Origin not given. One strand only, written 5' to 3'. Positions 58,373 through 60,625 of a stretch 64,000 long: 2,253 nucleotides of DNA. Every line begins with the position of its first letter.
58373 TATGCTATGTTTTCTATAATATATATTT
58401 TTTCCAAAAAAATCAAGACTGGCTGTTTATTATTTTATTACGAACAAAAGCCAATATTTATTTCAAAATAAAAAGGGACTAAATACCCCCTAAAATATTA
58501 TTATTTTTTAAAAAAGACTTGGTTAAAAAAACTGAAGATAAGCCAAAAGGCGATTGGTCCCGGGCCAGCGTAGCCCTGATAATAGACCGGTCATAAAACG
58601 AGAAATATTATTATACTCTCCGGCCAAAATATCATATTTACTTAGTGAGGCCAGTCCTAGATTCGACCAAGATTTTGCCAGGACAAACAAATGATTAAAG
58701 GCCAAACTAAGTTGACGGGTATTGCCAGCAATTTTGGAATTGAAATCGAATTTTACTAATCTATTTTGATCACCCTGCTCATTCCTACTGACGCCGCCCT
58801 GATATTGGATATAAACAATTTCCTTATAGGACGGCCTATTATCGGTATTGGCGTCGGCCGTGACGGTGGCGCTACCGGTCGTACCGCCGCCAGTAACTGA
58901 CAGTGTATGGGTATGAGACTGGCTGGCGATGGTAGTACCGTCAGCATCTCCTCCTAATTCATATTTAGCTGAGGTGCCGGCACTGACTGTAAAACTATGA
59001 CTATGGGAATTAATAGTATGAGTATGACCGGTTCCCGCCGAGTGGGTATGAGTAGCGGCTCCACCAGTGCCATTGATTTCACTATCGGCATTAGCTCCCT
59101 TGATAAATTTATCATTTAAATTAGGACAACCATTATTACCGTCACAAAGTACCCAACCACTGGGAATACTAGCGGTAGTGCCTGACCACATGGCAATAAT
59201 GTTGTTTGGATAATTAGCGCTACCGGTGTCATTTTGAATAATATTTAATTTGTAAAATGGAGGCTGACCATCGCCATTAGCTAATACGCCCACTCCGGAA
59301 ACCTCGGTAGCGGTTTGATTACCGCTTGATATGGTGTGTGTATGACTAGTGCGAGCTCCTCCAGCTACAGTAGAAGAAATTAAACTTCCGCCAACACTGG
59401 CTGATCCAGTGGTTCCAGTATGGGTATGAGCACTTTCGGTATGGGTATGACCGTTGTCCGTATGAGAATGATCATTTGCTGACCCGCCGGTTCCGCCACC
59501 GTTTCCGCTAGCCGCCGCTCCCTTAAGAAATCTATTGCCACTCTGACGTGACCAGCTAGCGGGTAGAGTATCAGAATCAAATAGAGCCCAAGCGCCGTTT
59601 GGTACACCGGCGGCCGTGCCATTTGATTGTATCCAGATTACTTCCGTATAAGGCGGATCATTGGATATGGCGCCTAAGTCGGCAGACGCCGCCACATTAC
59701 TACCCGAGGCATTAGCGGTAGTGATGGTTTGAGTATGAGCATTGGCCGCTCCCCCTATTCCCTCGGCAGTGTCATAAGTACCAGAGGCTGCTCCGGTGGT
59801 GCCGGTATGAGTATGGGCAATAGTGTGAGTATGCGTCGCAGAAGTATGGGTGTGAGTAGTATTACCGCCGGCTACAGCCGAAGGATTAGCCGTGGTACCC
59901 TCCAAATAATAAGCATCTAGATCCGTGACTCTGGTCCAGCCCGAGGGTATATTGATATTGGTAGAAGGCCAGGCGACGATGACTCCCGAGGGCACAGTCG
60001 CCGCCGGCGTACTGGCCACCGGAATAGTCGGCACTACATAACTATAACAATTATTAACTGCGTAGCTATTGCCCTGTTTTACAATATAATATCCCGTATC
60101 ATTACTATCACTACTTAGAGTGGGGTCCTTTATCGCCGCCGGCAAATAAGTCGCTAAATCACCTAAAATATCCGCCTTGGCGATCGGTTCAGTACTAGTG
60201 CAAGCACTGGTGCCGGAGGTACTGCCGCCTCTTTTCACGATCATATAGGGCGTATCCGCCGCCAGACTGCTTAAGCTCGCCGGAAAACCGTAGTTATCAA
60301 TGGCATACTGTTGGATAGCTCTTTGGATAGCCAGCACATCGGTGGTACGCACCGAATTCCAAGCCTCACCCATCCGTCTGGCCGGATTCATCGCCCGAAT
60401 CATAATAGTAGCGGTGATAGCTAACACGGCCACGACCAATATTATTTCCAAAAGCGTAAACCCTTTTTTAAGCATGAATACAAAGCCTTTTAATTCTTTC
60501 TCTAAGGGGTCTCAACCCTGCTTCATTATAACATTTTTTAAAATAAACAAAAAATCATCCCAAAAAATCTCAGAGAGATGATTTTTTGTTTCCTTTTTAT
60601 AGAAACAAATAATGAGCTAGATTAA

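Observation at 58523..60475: Prepilin with a long His-Thr (HTHT) and Gly-Thr repetitive domain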

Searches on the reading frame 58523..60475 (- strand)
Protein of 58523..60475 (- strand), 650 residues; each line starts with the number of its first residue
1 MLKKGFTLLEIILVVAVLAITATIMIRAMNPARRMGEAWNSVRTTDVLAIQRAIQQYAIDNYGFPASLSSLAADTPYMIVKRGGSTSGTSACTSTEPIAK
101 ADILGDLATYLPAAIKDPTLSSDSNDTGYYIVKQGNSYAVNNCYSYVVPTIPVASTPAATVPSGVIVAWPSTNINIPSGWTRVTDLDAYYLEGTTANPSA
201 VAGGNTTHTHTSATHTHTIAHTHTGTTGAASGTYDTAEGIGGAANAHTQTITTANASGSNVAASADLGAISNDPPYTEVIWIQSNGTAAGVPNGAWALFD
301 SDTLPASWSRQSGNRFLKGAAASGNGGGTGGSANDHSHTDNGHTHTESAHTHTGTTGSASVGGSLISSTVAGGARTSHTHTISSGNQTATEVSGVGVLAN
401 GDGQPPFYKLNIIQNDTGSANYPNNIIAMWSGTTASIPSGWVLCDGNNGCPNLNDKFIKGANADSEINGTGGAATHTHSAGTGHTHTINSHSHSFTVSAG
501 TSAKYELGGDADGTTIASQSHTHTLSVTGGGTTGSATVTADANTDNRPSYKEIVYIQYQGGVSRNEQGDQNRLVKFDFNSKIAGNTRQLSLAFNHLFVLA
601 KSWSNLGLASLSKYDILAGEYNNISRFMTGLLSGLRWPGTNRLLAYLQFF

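Call 3: search_protein_families(library=pfam, proteins=[window:58523-60475:-], max_evalue=1)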
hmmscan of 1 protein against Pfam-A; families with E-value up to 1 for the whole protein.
window:58523-60475:- (650 aa): 2 families
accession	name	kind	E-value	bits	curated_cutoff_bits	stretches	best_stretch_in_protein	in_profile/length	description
PF07963.17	N_methyl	-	0.0014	18.5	21.2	1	3-25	4-26/27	Prokaryotic N-terminal methylation motif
PF07484.17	Collar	-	0.023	15.1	24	1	426-447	2-21/57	Phage Tail Collar Domain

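Call 4: search_protein_families(library=phrogs, proteins=[window:58523-60475:-], max_evalue=1)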
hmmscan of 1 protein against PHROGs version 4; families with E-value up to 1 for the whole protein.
window:58523-60475:- (650 aa): 9 families
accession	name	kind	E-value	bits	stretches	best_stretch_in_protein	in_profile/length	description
phrog_5795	-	tail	1.6e-38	133.6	2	422-565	392-548/968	tail protein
phrog_1800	-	tail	7.6e-13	49.2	1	415-556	383-542/545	tail collar fiber protein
phrog_8469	-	tail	6.6e-10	39.8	1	427-554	130-258/303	tail fiber protein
phrog_2097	-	tail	7e-05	22.8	1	408-548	372-512/644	tail fiber protein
phrog_13280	-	unknown function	0.0013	19.6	1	1-32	1-32/67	-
phrog_11263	-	unknown function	0.0017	19.1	1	3-29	1-27/72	-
phrog_10597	-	unknown function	0.0033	18.3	1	3-26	4-27/59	-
phrog_4591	-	tail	0.0092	16.4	1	427-447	18-38/429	short tail fiber protein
phrog_27437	-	unknown function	0.029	15.6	1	3-26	7-30/140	-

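Call 5: search_protein_families(library=ncbifam, proteins=[window:58523-60475:-], max_evalue=1)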
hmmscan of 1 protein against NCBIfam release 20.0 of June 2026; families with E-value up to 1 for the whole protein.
window:58523-60475:- (650 aa): 11 families
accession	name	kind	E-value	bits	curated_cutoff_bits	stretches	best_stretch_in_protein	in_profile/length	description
TIGR01710.1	typeII_sec_gspG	equivalog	2.3e-07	30.9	88.85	1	4-73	1-68/134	type II secretion system major pseudopilin GspG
TIGR02532.1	IV_pilin_GFxxxE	domain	2.7e-05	23.8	16.3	1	3-25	1-23/24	prepilin-type N-terminal cleavage/methylation domain-containing protein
TIGR01708.2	typeII_sec_gspH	equivalog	0.00067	19.7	80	1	4-34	2-32/169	type II secretion system minor pseudopilin GspH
NF047828.1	T3SSXpsI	equivalog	0.0064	16.5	150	1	4-60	2-57/132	type II secretion system protein XpsI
NF040999.1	pilin_ComGC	equivalog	0.011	15.9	75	1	3-74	1-69/84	competence type IV pilus major pilin ComGC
NF007862.0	PRK10574.1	equivalog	0.012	15.7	138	1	3-28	4-29/145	prepilin peptidase-dependent pilin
NF040982.1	ComGD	equivalog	0.015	15.7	70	1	3-31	1-29/139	competence type IV pilus minor pilin ComGD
TIGR01707.1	gspI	equivalog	0.025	15.1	44.35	1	5-37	1-33/101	type II secretion system minor pseudopilin GspI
TIGR02599.1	TIGR02599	subfamily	0.048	12.9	256.5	1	5-33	1-29/361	Verru_Chthon cassette protein C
NF041013.1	T4P_ComGE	equivalog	0.11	12.7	49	1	3-30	3-30/83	competence type IV pilus minor pilin ComGE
NF041002.1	pilin_ComGF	equivalog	0.19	11.9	80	1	3-29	1-27/139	competence type IV pilus minor pilin ComGF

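Call 6: search_solved_structures(query=window:58523-60475:-, max_evalue=10, show_alignments=3)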
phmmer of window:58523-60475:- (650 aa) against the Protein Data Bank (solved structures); distinct sequences matched with E-value up to 10: 8.
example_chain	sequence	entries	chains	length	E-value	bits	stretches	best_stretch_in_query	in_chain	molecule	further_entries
9qgo_A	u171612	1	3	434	9.3e-07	31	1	422-499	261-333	Tail fiber protein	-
6ov6_A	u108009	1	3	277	2.6e-06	29.5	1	406-559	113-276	C24 PROTEIN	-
7tgg_A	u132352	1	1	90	0.00015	23.7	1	3-65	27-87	Geopilin domain 1 protein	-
9egp_A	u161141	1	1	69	0.0008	21.3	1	3-65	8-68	Geopilin domain 1 protein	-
9nxk_A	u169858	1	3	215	0.0016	20.3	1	422-541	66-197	Tail fibers protein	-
5wda_A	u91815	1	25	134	0.0053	18.6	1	6-72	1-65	General secretion pathway protein G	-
2m7g_A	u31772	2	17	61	0.0058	18.4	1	6-66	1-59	Geopilin domain 1 protein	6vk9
6xxd_A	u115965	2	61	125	0.016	17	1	6-72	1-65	PilA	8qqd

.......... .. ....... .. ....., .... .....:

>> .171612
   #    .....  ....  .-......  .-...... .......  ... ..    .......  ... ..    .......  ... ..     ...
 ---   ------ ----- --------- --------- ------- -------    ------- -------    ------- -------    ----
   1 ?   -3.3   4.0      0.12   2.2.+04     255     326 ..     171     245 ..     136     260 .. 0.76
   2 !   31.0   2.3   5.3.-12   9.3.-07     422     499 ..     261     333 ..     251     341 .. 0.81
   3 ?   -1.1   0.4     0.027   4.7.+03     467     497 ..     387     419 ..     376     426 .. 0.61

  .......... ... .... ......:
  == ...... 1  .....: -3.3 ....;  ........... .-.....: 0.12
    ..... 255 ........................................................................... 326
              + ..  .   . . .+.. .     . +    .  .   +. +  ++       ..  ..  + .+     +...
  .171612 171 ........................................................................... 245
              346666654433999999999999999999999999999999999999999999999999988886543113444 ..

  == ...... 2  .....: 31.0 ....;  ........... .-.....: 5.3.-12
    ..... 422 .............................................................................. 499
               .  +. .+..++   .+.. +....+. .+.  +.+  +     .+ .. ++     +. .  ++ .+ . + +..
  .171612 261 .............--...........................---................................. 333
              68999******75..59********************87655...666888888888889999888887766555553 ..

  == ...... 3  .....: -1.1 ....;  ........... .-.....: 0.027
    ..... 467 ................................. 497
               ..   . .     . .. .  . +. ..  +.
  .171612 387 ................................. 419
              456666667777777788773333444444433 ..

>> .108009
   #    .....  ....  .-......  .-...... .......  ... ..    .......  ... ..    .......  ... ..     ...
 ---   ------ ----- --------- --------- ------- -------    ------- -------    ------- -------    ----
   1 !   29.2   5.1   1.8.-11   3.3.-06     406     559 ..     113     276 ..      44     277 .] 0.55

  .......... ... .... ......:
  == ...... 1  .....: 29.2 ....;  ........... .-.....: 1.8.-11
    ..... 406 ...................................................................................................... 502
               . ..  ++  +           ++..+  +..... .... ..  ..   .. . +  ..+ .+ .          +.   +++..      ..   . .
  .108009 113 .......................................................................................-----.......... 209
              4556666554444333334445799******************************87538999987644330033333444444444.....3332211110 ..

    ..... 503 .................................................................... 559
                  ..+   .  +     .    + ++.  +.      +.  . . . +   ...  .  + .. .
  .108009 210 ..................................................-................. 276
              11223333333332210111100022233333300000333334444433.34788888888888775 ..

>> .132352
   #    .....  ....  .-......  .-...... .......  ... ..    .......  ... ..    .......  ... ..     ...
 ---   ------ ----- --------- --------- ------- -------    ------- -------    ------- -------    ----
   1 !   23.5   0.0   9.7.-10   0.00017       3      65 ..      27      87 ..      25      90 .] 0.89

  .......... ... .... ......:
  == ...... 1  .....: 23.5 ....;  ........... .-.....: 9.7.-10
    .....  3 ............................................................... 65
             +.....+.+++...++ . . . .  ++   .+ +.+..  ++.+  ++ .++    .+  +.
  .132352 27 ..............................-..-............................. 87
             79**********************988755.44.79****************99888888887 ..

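Call 10: find_homologous_proteins(query=window:58523-60475:-, max_evalue=0.001)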
Query window:58523-60475:- (650 aa): 707 proteins with E <= 0.001 among 8000 candidates; the best 120 are listed.
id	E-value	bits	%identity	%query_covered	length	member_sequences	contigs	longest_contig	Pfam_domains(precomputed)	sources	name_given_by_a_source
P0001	0.0e+0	1435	100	100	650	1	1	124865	-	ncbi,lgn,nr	ncbi:MAG: hypothetical protein C3F02_03080 [Parcubacteria group bacterium]|nr:MAG: hypothetical prot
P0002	1.6e-164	567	69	62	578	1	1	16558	-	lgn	-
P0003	2.6e-156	540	61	66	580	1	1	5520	-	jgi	jgi:hypothetical protein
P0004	1.8e-154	534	65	62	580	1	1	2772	-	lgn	-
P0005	2.2e-151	524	61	66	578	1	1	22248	-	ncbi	-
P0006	2.8e-145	504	61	62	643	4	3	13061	-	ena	-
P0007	1.6e-141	491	60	62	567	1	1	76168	-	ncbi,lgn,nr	ncbi:MAG: hypothetical protein C3F02_01470 [Parcubacteria group bacterium]|nr:MAG: hypothetical prot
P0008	6.2e-139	483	58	62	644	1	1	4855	-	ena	-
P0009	1.1e-138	482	60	63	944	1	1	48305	-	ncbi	ncbi:MAG: hypothetical protein V1765_03260 [bacterium]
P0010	1.1e-135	472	60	63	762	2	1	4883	-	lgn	-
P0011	7.1e-133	463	58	64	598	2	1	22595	-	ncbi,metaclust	ncbi:MAG: Pas28, partial [Candidatus Falkowbacteria bacterium GW2011_GWA2_39_24]|metaclust:status=ac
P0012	1.5e-129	452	43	62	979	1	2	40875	-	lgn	-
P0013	4.5e-124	433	52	62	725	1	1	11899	-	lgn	-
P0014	9.7e-118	413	53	64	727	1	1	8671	-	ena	-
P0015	7.3e-115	403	54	63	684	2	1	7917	-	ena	-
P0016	1.3e-114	402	52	62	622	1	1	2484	-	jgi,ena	-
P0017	1.6e-112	395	54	61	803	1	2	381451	PF01835.26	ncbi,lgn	-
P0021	1.0e-75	274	37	61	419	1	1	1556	PF07484.18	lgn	-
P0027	1.1e-72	264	41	62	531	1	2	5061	PF25788.3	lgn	-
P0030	6.9e-72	261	38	61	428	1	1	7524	PF07484.18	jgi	jgi:hypothetical protein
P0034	2.1e-70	256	44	63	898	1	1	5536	PF13287.13,PF13290.14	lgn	-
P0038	1.3e-69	254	40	51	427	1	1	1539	PF07484.18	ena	-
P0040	1.7e-69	253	41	62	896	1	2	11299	PF07963.18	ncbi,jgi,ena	-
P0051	7.8e-68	248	38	61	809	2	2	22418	PF16466.10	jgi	jgi:hypothetical protein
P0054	1.7e-67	247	39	61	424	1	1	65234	-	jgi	jgi:hypothetical protein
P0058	3.3e-67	246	40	63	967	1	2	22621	PF04955.19,PF13795.14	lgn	-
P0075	5.2e-65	238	37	61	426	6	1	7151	PF07484.18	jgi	-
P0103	2.6e-61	226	39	62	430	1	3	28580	PF07484.18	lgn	-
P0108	1.1e-60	224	36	62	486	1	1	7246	PF07484.18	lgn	-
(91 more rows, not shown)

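Call 26: predict_structure(alignment_id=A2)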
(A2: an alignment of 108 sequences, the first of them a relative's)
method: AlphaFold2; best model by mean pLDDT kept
length: 650 residues; sequences in the alignment: 108
mean_pLDDT: 74.6   pTM: 0.63
mean pLDDT of the five models: 74.6, 74.0, 72.9, 71.6, 71.5
residues with pLDDT >= 90: 290; 70-90: 85; 50-70: 116; < 50: 159
segments of 3 or more residues with pLDDT < 50: 39-44, 63-76, 87-105, 110-123, 136-147, 364-367, 370-374, 567-577, 579-589, 601-605, 607-626, 628-650
pLDDT, mean of each block of 10 residues (from residue 1): 71 93 83 53 54 67 49 51 50 39 47 45 52 50 46 68 97 97 98 98 96 92 83 64 68 83 94 98 95 97 97 98 97 93 93 79 50 61 90 94 97 89 94 97 97 98 98 96 94 86 58 56 81 93 95 97 51 45 45 51 45 37 45 41 37
secondary structure, 60 per line:
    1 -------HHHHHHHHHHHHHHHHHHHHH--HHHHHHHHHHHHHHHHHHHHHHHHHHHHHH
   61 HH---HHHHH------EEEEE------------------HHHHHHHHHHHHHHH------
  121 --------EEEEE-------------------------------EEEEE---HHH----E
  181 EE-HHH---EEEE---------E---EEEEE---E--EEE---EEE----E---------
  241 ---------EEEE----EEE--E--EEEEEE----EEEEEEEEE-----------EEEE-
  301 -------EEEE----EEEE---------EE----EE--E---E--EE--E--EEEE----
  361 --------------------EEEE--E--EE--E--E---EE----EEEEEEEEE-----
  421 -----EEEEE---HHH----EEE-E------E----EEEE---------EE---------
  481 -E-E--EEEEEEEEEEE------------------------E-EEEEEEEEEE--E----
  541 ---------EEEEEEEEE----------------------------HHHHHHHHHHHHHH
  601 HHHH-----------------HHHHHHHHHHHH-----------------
elements in order (helices of 4 or more, strands of 3 or more residues): H8-28 H31-62 H66-70 E77-81 H100-114 E129-133 E165-169 E180-182 E190-193 E207-211 E218-220 E224-226 E250-253 E258-260 E266-271 E276-284 E296-299 E308-311 E316-319 E353-356 E381-384 E407-415 E426-430 E441-443 E457-460 E487-497 E524-533 E550-558 H587-604 H622-633

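Call 27: search_protein_representatives(protein=window:58523-60475:-)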
Query: 650 residues. Proteins with E-value up to 0.001 (for the whole library): 14185; up to 1e-10: 2722; up to 1e-30: 492. The best 150 are listed.
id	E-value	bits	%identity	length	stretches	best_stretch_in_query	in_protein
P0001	0.0e+00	1435.2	100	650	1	1-650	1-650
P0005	6.9e-152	523.6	61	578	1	153-579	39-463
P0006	8.9e-146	503.5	61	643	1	156-560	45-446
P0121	2.3e-140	485.6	38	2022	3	160-557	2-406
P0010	3.4e-136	471.8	63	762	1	155-559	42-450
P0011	2.2e-133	462.5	59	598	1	149-562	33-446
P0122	1.5e-131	456.4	45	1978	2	160-557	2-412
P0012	4.8e-130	451.5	45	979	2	158-559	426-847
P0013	1.4e-124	433.4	54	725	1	155-561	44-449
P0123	7.7e-119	414.5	54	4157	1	160-561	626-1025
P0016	4.1e-115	402.2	53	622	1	158-559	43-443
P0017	5.2e-113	395.2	58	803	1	160-557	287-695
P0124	4.6e-88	312.8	50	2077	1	160-560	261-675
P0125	3.5e-86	306.6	50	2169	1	159-571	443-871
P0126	1.8e-79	284.4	46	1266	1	152-568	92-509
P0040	5.5e-70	253.1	43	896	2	159-556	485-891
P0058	1.0e-67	245.6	44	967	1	153-562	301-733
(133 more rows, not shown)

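Call 30: fold_search(model_id=the predicted structure, library=pdb)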
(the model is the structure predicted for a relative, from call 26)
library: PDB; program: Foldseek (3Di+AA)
matches with E <= 10: 84; with E <= 0.001: 2
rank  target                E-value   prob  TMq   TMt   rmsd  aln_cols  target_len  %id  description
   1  6ov6_C                8.3e-04  1.00  0.14  0.34   9.6       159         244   30  CRYSTALLOGRAPHIC STRUCTURE OF THE C24 PROTEIN FROM THE ANTARCTIC MICROORGANISM BIZIONIA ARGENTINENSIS (released 2020-08-05)
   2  6ov6_A                8.7e-04  1.00  0.14  0.33   9.6       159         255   30  CRYSTALLOGRAPHIC STRUCTURE OF THE C24 PROTEIN FROM THE ANTARCTIC MICROORGANISM BIZIONIA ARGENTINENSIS (released 2020-08-05)
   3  6ov6_B                1.9e-03  1.00  0.14  0.34   8.9       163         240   29  CRYSTALLOGRAPHIC STRUCTURE OF THE C24 PROTEIN FROM THE ANTARCTIC MICROORGANISM BIZIONIA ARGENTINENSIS (released 2020-08-05)
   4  9nxk_A                3.3e-02  0.75  0.13  0.32   9.2       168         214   23  Pseudomonas phage Pa223 tail fiber (released 2025-08-06)
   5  6h03_F                6.6e-02  0.04  0.09  0.11  32.7       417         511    7  OPEN CONFORMATION OF THE MEMBRANE ATTACK COMPLEX (released 2018-12-19)
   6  9nh1_C                2.2e-01  0.02  0.06  0.11  39.5       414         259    6  In situ cryo-EM structure of porin I of the Legionella Dot/Icm T4SS machine (released 2025-09-17)
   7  9au6_A                3.7e-01  0.01  0.05  0.04  44.0       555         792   10  Cryo-EM of Geovibrio thiophilus flagellum (released 2024-11-13)
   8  4v2t_1                4.4e-01  0.01  0.05  0.06  36.2       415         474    6  Membrane embedded pleurotolysin pore with 13 fold symmetry (released 2015-02-18)
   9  4v2t_A                4.4e-01  0.01  0.05  0.06  36.2       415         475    6  Membrane embedded pleurotolysin pore with 13 fold symmetry (released 2015-02-18)
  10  6v78_A                4.6e-01  0.01  0.05  0.09  39.0       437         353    9  OmpK37 porin (released 2020-04-01)
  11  2j1n_A                4.9e-01  0.01  0.05  0.09  39.5       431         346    5  osmoporin OmpC (released 2006-09-06)
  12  3s6p_D                6.7e-01  0.01  0.06  0.07  44.5       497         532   10  Crystal Structure of Helicoverpa Armigera Stunt Virus (released 2012-05-30)
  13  3pgr                  7.1e-01  0.01  0.05  0.07  37.7       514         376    8  Asp348Arg mutant of EcFadL (released 2011-05-25)
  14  1loh_A                7.9e-01  0.01  0.04  0.04  38.9       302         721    8  Streptococcus pneumoniae Hyaluronate Lyase in Complex with Hexasaccharide Hyaluronan Substrate (released 2002-08-07)
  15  1c82_A                7.9e-01  0.01  0.03  0.03  38.6       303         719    7  MECHANISM OF HYALURONAN BINDING AND DEGRADATION: STRUCTURE OF STREPTOCOCCUS PNEUMONIAE HYALURONATE LYASE IN COMPLEX WI (released 2001-04-05)
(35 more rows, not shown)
